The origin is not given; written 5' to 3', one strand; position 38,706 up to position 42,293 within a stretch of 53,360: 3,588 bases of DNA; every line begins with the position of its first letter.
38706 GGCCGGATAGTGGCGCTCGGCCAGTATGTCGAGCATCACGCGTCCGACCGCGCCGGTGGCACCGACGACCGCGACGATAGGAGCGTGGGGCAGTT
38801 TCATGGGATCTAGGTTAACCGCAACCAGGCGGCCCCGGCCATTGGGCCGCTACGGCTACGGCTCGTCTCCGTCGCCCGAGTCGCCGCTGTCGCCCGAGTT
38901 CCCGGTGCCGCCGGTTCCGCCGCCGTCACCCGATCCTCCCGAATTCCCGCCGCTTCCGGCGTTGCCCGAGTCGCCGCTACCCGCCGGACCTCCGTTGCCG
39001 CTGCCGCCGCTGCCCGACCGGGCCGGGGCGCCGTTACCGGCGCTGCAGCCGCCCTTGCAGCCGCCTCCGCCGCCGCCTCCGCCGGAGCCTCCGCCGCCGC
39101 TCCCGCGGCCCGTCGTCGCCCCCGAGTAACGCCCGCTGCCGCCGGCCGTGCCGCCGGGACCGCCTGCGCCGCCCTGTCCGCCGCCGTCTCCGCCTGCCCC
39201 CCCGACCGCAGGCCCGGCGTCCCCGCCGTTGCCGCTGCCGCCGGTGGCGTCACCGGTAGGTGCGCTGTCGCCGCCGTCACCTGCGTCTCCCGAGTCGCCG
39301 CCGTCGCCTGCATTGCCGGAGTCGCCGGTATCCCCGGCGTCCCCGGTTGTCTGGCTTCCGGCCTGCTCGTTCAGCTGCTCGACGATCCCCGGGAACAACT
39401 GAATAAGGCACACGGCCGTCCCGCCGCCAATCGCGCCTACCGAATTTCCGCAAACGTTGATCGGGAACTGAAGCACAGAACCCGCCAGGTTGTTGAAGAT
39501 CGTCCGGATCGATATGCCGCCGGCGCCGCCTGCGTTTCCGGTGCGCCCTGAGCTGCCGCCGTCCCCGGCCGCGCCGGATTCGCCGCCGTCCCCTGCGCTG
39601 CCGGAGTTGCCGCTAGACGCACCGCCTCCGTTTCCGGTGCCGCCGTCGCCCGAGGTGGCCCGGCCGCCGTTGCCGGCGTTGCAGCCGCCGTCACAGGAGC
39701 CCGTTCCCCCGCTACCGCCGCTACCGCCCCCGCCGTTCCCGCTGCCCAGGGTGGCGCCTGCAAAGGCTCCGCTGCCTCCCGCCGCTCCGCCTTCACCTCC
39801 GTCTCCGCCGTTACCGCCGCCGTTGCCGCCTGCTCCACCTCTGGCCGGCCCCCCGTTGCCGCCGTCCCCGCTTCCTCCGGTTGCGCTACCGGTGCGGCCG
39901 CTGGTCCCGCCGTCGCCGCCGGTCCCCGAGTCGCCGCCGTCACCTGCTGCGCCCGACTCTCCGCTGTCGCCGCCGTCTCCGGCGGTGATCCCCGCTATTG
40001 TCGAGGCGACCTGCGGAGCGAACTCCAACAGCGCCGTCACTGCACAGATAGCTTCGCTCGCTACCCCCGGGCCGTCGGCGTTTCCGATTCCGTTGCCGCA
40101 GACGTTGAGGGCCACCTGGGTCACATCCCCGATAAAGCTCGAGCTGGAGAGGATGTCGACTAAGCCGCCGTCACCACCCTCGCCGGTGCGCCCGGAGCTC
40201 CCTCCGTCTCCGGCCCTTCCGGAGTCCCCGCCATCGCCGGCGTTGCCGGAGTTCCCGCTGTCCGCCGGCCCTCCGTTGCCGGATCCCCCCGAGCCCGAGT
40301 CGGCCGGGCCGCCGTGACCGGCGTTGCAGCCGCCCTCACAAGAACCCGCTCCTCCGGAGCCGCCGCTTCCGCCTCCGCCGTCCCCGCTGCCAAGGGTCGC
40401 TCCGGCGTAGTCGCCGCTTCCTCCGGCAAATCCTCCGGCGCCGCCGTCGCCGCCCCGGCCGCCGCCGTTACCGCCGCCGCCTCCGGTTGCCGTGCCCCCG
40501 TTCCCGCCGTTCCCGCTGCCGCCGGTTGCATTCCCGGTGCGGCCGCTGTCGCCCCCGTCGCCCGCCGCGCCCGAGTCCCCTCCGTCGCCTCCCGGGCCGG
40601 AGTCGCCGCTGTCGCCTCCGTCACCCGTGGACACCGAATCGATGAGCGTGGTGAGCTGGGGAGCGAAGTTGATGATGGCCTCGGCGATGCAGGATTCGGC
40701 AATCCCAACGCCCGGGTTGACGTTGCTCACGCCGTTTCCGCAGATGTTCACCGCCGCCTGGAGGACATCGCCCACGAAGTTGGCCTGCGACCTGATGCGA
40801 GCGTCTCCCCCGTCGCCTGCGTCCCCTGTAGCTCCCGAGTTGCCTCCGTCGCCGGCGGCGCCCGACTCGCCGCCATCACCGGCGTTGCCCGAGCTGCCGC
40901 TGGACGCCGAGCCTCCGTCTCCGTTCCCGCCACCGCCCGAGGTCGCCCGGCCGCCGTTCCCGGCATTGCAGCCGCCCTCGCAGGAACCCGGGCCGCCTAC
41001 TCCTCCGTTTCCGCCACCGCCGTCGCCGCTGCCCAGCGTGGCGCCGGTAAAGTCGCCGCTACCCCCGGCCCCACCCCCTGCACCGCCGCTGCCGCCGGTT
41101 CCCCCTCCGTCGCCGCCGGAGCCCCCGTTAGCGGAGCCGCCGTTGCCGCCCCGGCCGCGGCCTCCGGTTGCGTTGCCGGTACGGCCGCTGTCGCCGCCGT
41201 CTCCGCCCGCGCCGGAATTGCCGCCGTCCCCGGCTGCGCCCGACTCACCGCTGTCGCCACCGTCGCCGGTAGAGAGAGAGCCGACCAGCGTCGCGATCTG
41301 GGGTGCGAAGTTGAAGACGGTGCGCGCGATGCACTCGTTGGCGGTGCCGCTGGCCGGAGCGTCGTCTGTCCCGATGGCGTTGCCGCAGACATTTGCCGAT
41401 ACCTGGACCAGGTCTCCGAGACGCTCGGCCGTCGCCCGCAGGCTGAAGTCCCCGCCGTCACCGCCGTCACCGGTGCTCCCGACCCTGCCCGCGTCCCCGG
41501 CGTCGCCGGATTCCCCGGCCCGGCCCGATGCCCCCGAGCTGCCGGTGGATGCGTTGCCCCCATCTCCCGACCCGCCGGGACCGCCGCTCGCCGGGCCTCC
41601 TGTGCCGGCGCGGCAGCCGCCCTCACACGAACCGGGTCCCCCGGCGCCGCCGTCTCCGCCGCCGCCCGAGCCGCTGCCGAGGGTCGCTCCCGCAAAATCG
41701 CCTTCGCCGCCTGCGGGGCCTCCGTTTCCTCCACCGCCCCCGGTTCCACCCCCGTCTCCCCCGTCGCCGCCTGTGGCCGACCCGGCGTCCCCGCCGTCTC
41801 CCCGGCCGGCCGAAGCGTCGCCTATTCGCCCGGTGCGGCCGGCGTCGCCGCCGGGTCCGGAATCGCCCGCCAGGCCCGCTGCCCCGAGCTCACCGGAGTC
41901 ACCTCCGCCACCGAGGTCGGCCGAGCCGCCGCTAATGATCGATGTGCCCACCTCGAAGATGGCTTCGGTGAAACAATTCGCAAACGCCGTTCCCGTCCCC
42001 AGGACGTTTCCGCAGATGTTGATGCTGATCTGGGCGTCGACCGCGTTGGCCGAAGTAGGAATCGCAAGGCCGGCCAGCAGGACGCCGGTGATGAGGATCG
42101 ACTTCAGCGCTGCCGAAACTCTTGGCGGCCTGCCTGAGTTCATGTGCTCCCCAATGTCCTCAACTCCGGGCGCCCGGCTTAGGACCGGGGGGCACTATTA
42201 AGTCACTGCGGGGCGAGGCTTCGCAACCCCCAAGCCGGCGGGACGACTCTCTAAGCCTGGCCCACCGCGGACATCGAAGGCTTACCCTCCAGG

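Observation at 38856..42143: Five-module poly-chaplin, glycine-rich secreted protein wedged between ask and asd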

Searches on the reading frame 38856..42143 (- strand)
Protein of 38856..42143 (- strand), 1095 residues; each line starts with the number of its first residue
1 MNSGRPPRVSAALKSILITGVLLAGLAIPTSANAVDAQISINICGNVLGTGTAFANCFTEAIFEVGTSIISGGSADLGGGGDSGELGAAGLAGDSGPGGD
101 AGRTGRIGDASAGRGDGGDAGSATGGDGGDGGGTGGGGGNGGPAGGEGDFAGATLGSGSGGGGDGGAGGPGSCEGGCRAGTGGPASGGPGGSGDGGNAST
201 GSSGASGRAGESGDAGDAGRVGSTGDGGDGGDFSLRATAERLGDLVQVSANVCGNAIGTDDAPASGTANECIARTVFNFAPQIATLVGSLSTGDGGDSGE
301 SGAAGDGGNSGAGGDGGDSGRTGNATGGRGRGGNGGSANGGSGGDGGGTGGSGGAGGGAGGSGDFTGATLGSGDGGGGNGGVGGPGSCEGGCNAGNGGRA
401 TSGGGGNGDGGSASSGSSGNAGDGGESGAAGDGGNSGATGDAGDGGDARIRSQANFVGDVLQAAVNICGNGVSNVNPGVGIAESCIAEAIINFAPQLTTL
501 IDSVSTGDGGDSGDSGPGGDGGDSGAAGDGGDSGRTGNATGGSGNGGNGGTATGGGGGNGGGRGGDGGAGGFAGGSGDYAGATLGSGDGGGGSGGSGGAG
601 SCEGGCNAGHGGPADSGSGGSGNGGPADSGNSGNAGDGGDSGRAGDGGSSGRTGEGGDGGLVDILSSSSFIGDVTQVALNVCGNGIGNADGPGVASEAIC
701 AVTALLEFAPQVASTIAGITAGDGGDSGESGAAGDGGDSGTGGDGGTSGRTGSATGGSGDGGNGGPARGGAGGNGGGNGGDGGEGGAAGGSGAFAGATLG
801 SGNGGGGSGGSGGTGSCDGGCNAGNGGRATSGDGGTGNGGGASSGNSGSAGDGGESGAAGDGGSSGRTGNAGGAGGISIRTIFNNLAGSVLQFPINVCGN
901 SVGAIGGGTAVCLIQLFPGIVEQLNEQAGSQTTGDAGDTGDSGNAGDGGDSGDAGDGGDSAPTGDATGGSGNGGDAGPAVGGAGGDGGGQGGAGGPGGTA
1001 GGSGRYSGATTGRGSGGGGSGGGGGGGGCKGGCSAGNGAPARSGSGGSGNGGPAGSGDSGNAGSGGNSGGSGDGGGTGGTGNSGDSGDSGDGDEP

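Call 3: search_protein_families(library=pfam, proteins=[window:38856-42143:-], max_evalue=10)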
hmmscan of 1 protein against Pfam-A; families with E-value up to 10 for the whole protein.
window:38856-42143:- (1095 aa): 0 families
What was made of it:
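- On Chaplin domain (PF03777 / DUF320): The whole protein gives 0 hits (call 3).
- On PE_PGRS: There is no PE hit (call 3).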

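Call 4: search_protein_families(library=ncbifam, proteins=[window:38856-42143:-], max_evalue=10)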
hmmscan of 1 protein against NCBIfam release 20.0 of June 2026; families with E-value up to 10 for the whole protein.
window:38856-42143:- (1095 aa): 0 families

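Call 9: find_homologous_proteins(query=window:38856-42143:-, max_evalue=0.001)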
Query window:38856-42143:-: 8000 candidates shared short words with the query, none scored E <= 0.001.

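Call 18: find_encoding_contigs(protein=window:38856-42143:-, flank=3000, max_places=5)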
Protein window:38856-42143:- (1095 aa): no gene with exactly this product is on record in the collection.

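Call 51: list_cluster_members(proteins=[L081:1426-4710:+, window:38859-42143:-])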
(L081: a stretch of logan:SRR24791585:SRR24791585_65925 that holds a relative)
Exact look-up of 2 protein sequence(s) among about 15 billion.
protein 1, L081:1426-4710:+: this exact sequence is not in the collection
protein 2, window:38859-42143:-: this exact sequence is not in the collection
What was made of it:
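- The protein collections do not contain even the L081 copy (call 51), so 'no homologues' is weaker than it looks.
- Tried and rejected: Neither the window protein nor the L081 copy is in that collection (call 51).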

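Call 90: predict_structure(protein=window:38859-42041:-)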
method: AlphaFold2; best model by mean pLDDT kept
length: 1061 residues; sequences in the alignment: 1
mean_pLDDT: 30.4   pTM: 0.27
mean pLDDT of the five models: 30.4, 26.2, 25.8, 23.1, 23.1
residues with pLDDT >= 90: 0; 70-90: 0; 50-70: 12; < 50: 1049
segments of 3 or more residues with pLDDT < 50: 1-207, 215-217, 219-237, 243-427, 432-890, 892-1061
pLDDT, mean of each block of 10 residues (from residue 1): 29 37 40 37 32 27 27 25 27 27 28 25 25 26 28 26 26 26 27 34 44 48 41 47 45 36 29 27 31 32 24 25 26 25 25 25 27 26 27 28 30 42 48 44 41 45 41 30 28 26 28 26 25 26 26 25 26 26 25 27 25 28 35 41 44 41 43 40 35 27 25 24 23 33 26 26 27 26 25 25 26 23 25 28 39 35 33 40 44 38 28 25 26 25 26 28 28 24 26 27 25 26 24 25 26 27 31
secondary structure, 60 per line:
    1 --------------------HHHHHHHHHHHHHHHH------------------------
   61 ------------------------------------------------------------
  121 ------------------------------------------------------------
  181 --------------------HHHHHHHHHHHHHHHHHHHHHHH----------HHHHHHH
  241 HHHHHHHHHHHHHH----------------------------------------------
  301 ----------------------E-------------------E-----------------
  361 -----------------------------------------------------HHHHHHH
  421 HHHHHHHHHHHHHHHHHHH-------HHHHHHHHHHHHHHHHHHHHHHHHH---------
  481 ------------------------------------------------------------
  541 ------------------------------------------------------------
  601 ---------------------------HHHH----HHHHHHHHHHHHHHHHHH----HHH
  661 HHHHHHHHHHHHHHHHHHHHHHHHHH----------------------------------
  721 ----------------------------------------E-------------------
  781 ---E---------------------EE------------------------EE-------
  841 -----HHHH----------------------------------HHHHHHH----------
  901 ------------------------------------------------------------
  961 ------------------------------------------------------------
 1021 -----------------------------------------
elements in order (helices of 4 or more, strands of 3 or more residues): H21-36 H201-223 H234-254 H414-439 H447-471 H628-631 H636-653 H658-686 H846-849 H884-890

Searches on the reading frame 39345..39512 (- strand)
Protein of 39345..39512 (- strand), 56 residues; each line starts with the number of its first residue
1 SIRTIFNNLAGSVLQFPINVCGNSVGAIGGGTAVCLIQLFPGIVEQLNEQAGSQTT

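Call 7: search_protein_families(library=pfam, proteins=[window:39345-39512:-], max_evalue=10)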
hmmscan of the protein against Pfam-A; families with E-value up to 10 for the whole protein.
seq(56 aa): 1 family
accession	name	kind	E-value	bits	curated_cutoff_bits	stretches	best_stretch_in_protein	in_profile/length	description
PF03777.18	ChpA-C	-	0.0033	17.7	21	1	15-31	31-47/57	ChpA-C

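Call 59: search_protein_families(library=ncbifam, proteins=[window:39345-39512:-], max_evalue=10)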
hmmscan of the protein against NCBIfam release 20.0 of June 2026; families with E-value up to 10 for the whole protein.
seq(56 aa): 0 families

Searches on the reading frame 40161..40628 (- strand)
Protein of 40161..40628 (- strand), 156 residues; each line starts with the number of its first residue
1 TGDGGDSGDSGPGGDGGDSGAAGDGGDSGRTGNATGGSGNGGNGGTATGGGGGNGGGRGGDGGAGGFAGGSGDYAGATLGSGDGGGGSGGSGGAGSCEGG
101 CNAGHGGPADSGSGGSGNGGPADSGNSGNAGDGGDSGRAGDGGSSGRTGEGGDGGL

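Call 87: search_protein_families(library=pfam, proteins=[window:40161-40628:-], max_evalue=10)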
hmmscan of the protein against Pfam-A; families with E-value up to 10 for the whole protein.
seq(156 aa): 0 families

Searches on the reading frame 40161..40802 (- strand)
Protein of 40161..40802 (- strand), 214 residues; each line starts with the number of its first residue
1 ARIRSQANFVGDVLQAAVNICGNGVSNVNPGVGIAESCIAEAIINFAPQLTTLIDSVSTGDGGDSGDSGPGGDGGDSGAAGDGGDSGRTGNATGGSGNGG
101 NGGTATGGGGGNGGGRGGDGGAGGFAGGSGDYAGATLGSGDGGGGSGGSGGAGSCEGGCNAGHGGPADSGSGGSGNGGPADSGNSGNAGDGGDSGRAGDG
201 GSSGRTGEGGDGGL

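Call 33: predict_structure(alignment_id=A3)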
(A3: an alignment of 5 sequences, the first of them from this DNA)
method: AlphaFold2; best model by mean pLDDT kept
length: 214 residues; sequences in the alignment: 5
mean_pLDDT: 33.8   pTM: 0.16
mean pLDDT of the five models: 33.8, 33.2, 30.3, 29.5, 29.5
residues with pLDDT >= 90: 0; 70-90: 0; 50-70: 26; < 50: 188
segments of 3 or more residues with pLDDT < 50: 1-6, 23-36, 47-214
pLDDT, mean of each block of 10 residues (from residue 1): 47 56 46 49 52 42 31 27 26 23 25 29 27 27 31 31 30 30 29 28 27 28
secondary structure, 60 per line:
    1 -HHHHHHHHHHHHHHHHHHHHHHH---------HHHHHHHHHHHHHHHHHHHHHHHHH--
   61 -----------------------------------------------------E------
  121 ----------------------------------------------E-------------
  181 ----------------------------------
elements in order: H2-24 H34-58
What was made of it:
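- On Gly-rich PPII helical bundle fold: AlphaFold2 pLDDT was 33.8 and 30.4, so the models are unusable and no fold search was run (calls 33, 90).
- AlphaFold2 gave pLDDT 33.8 for one module with a 5-sequence alignment, and 30.4 for the full mature protein (calls 33, 90). AlphaFold2 pLDDT is 23-31 over every tract (calls 33, 90).
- Tried and rejected: AlphaFold2, twice: pLDDT was 33.8 and 30.4 (calls 33, 90), so no fold search was run.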

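Call 34: search_solved_structures(query=A3, max_evalue=10, show_alignments=3)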
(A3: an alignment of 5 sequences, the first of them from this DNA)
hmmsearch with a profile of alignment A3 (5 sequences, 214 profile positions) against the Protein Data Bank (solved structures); distinct sequences matched with E-value up to 10: 12.
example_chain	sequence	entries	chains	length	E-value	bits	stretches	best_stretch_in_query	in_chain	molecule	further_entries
2qg7_A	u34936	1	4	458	0.0035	20.4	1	59-96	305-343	ethanolamine kinase Pv091845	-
9lln_C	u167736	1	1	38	0.078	16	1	60-90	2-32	collagen-like peptide chain C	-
6v8i_BN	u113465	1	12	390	0.1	15.6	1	50-91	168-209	Fiber Upper, gp68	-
2klw_B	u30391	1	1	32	0.18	14.8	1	59-87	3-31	(DOG)10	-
9llr_B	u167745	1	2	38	0.81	12.6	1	59-91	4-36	ABC type heterotrimer collagen-like peptide chain B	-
9llo_A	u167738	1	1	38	0.81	12.6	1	58-91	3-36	collagen-like peptide chain A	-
9wxp_CJ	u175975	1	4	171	1.5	11.8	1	30-123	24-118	Collagen alpha-1(IX) chain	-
9llp_B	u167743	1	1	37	1.7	11.6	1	60-91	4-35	collagen heterotrimer chain B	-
9wxp_ED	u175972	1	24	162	2.8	10.9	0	63-207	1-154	Collagen type II alpha 1 chain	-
9wxp_EA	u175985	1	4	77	3.9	10.4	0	60-123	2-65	Fibrillar collagen NC1 domain-containing protein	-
9wxp_CK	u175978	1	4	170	8.6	9.3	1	38-121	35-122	Collagen type IX alpha 2 chain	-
9wxp_EC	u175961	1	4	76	9.1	9.2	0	60-124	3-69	Fibrillar collagen NC1 domain-containing protein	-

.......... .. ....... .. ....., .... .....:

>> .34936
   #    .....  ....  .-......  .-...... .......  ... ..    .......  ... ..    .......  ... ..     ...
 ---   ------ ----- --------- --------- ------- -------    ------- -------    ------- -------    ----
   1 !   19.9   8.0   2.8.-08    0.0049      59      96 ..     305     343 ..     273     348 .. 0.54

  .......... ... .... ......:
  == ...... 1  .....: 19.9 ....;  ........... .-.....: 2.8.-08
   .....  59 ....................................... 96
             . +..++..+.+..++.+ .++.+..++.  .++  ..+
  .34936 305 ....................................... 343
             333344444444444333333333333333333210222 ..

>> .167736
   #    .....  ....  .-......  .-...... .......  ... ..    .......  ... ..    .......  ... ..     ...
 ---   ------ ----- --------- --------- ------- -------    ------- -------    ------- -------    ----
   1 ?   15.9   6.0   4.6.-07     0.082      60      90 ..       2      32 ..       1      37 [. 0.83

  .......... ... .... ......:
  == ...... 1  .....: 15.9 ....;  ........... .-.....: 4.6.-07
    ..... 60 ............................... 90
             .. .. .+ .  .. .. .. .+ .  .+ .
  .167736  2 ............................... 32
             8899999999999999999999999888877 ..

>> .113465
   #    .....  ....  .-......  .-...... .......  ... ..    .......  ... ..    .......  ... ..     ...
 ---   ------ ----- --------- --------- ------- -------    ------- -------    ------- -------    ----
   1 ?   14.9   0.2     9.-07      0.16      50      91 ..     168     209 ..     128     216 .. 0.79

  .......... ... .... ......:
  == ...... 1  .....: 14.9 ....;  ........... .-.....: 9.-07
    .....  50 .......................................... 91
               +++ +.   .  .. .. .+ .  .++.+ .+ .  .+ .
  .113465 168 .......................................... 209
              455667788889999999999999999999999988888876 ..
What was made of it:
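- On Gly-rich PPII helical bundle fold: There is no PDB sequence match (call 34).
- The PDB search found only weak collagen-like matches (call 34).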

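Call 52: find_related_loci(query=A3, collection=metagenome_contigs, flank=6000)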
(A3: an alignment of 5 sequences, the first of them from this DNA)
Query A3 (214 aa) in metagenome_contigs; peptide patterns used: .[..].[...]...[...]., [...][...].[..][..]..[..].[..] (x = any residue, [..] = any of these).
600 stretches matched a pattern, but none encodes a relative of the query by tblastn (E <= 1e-3).

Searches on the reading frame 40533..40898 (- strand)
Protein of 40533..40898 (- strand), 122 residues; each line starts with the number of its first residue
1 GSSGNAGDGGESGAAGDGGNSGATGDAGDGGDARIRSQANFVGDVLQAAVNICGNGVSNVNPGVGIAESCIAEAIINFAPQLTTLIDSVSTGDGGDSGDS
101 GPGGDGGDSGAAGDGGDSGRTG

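Call 87: search_protein_families(library=pfam, proteins=[window:40533-40898:-], max_evalue=10)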
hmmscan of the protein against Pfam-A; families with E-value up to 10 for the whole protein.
seq(122 aa): 3 families
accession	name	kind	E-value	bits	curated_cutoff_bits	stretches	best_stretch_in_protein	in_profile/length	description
PF01391.23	Collagen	-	0.066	13.4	27.2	2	2-31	5-34/60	Collagen triple helix repeat (20 copies)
PF07655.18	Secretin_N_2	-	7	7.7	23.4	0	3-53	23-77/91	Secretin N-terminal domain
PF21526.2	PGRS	-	8.5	7.3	27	1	89-122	38-71/73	PGRS repeats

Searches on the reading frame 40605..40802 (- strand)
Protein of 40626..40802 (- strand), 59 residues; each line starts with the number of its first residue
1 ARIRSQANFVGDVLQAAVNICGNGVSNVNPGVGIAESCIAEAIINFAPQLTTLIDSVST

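Call 7: search_protein_families(library=pfam, proteins=[window:40626-40802:-], max_evalue=10)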
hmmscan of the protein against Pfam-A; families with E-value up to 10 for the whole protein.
seq(59 aa): 0 families

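Call 14: find_homologous_proteins(query=A2, max_evalue=0.01)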
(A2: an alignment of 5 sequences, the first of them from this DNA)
Query A2 (5 sequences): 179 candidates shared short words with the query, none scored E <= 0.01.
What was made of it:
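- Tried and rejected: Protein homology searches: the whole protein and the head alignment against 5.8 billion proteins returned nothing (calls 9, 14).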

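Call 59: search_protein_families(library=ncbifam, proteins=[window:40626-40802:-], max_evalue=10)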
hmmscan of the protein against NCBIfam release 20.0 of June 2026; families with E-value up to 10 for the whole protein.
seq(59 aa): 0 families
